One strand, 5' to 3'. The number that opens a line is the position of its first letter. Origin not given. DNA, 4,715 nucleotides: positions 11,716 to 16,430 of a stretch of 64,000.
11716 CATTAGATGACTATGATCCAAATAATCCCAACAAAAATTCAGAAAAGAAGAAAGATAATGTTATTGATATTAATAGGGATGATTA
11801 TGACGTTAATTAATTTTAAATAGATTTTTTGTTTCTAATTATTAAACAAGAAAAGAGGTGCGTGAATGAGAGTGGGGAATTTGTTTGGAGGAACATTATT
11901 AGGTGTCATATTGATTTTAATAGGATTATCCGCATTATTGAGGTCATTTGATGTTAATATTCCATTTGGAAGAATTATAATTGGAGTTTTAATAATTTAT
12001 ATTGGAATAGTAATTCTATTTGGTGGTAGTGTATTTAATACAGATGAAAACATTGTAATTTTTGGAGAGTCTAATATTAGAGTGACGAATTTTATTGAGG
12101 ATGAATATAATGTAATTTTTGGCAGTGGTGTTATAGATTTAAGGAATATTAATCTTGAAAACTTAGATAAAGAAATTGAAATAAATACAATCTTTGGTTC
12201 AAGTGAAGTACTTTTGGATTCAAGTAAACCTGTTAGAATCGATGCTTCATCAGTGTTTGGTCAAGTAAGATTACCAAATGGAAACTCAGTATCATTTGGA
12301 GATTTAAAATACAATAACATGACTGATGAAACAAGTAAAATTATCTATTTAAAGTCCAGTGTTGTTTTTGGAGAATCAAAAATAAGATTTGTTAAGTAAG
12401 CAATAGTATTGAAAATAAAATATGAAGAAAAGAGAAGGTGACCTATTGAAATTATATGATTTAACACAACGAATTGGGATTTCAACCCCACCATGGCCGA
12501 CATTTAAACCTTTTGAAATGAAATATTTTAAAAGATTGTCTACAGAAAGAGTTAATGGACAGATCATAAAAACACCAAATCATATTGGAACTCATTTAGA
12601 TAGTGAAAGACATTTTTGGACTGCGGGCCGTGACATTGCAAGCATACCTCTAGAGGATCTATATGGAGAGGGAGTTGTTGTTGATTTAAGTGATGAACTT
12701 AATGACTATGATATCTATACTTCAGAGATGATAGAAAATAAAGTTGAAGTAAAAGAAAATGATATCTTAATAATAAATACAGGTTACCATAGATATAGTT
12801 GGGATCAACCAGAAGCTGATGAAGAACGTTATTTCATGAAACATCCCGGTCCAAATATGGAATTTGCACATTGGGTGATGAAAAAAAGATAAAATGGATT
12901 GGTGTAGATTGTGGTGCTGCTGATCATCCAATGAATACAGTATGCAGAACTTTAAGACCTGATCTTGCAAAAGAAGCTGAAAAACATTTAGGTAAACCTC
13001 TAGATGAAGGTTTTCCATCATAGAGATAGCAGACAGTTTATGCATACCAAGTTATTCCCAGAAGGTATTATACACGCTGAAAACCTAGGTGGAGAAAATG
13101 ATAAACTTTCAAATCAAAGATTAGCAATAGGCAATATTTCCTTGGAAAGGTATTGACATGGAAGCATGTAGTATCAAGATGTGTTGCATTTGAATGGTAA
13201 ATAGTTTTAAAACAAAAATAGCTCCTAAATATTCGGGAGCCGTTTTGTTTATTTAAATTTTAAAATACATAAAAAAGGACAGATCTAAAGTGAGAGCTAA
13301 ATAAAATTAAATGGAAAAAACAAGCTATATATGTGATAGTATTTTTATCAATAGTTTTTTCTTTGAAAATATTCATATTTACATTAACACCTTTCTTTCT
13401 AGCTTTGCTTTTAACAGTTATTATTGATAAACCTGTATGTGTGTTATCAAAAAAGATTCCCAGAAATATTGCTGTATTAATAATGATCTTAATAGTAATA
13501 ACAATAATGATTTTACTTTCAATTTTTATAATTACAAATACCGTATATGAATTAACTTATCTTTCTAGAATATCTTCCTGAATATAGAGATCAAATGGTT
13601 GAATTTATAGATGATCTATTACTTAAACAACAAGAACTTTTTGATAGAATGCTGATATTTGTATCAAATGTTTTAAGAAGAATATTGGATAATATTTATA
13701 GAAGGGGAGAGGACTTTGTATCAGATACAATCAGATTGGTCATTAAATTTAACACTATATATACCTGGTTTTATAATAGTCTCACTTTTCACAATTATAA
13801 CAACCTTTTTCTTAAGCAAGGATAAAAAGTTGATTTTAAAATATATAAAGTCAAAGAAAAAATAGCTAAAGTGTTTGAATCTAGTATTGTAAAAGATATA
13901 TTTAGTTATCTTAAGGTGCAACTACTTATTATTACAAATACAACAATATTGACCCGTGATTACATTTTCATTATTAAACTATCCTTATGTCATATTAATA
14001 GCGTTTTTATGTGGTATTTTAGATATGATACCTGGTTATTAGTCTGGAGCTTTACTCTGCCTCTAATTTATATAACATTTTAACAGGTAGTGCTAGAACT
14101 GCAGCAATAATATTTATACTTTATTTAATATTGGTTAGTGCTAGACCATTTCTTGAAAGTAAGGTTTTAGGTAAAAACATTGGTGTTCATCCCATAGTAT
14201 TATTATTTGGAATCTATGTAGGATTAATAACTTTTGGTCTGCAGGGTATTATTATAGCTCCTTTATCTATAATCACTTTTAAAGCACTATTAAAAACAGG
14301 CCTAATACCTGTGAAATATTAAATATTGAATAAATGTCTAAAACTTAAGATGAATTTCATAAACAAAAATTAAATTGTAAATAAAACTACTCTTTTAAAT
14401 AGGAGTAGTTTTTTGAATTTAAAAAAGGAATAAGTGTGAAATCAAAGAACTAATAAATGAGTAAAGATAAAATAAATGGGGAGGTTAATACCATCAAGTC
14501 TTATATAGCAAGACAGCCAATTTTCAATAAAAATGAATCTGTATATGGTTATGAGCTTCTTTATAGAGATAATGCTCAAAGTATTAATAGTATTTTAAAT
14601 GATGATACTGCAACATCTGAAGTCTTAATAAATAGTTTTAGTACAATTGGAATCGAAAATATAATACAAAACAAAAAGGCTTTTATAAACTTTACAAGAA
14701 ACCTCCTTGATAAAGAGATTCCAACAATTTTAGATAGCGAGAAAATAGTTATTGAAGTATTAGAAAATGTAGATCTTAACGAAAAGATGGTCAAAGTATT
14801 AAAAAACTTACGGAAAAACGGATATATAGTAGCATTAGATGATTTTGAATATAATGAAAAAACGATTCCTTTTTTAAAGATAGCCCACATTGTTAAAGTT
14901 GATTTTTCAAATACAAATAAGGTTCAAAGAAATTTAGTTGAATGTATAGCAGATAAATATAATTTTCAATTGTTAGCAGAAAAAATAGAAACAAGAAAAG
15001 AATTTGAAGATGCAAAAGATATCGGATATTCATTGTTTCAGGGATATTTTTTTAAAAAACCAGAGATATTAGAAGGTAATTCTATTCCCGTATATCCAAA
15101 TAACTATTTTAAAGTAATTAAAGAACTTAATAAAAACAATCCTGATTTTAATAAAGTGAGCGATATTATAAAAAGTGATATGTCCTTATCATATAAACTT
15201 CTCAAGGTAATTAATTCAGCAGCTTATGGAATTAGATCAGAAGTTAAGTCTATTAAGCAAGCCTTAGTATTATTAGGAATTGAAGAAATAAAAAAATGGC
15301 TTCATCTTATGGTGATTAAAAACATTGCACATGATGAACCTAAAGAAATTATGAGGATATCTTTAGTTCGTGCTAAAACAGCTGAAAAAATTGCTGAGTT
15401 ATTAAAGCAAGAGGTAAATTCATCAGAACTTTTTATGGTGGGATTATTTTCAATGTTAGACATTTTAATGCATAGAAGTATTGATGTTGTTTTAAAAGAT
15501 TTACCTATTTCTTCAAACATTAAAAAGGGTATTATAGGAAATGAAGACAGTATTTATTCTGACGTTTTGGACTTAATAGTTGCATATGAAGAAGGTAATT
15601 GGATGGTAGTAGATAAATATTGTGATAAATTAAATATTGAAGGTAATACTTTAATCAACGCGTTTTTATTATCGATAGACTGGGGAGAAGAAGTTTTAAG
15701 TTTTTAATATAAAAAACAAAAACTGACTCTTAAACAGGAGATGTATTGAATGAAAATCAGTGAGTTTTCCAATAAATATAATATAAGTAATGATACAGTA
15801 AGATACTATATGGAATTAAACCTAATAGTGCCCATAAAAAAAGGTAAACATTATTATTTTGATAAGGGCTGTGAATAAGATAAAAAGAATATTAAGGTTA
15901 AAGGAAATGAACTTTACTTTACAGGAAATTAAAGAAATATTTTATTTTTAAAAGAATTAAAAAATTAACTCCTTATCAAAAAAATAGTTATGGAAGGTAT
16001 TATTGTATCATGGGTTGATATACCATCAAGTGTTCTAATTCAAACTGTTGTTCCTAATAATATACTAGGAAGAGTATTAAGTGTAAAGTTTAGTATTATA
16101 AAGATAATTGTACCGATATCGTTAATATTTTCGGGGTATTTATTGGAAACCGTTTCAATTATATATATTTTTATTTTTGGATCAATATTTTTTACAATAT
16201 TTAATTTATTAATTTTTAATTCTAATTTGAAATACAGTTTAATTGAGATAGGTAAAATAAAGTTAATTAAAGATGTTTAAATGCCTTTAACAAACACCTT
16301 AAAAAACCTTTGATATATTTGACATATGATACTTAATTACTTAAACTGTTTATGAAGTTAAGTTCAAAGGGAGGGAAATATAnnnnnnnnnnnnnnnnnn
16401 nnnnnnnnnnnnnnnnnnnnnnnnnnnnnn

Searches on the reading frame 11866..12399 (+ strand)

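Call 30: search_protein_families(library=pfam, proteins=[window:11866-12399:+], max_evalue=0.01)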
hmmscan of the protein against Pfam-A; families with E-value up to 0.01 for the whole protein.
window:11866-12399:+ (177 aa): 1 family
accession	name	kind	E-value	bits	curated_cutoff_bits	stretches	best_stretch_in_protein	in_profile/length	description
PF09922.15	LiaF-like_C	-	2.6e-07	31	29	1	66-170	2-111/114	Cell wall-active antibiotics response LiaF, C-terminal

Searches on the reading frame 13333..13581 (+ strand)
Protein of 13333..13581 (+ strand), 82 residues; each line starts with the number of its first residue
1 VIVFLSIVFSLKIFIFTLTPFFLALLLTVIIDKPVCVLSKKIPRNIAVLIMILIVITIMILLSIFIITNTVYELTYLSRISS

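Call 30: search_protein_families(library=pfam, proteins=[window:13333-13581:+], max_evalue=0.01)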
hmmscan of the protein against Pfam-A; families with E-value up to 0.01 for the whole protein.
window:13333-13581:+ (82 aa): 1 family
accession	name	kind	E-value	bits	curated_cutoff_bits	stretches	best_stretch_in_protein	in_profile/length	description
PF01594.21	AI-2E_transport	-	0.00072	19.3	34.3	1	4-78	7-83/327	AI-2E family transporter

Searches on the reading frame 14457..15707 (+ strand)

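Call 45: search_protein_families(library=pfam, proteins=[window:14457-15707:+], max_evalue=0.001)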
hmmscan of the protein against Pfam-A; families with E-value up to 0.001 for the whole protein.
window:14457-15707:+ (416 aa): 2 families
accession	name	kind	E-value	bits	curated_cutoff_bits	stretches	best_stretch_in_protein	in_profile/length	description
PF08668.18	HDOD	-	6e-24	85.1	22.9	1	210-334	1-130/196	HDOD domain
PF00563.25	EAL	-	1.9e-13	50.8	31.3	1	76-202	88-236/236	EAL domain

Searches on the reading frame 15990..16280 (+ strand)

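Call 30: search_protein_families(library=pfam, proteins=[window:15990-16280:+], max_evalue=0.01)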
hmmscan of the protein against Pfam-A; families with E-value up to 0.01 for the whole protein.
window:15990-16280:+ (96 aa): 1 family
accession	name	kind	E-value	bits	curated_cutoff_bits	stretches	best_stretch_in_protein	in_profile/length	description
PF07690.21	MFS_1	-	0.0011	18.4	33.4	1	3-73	96-166/347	Major Facilitator Superfamily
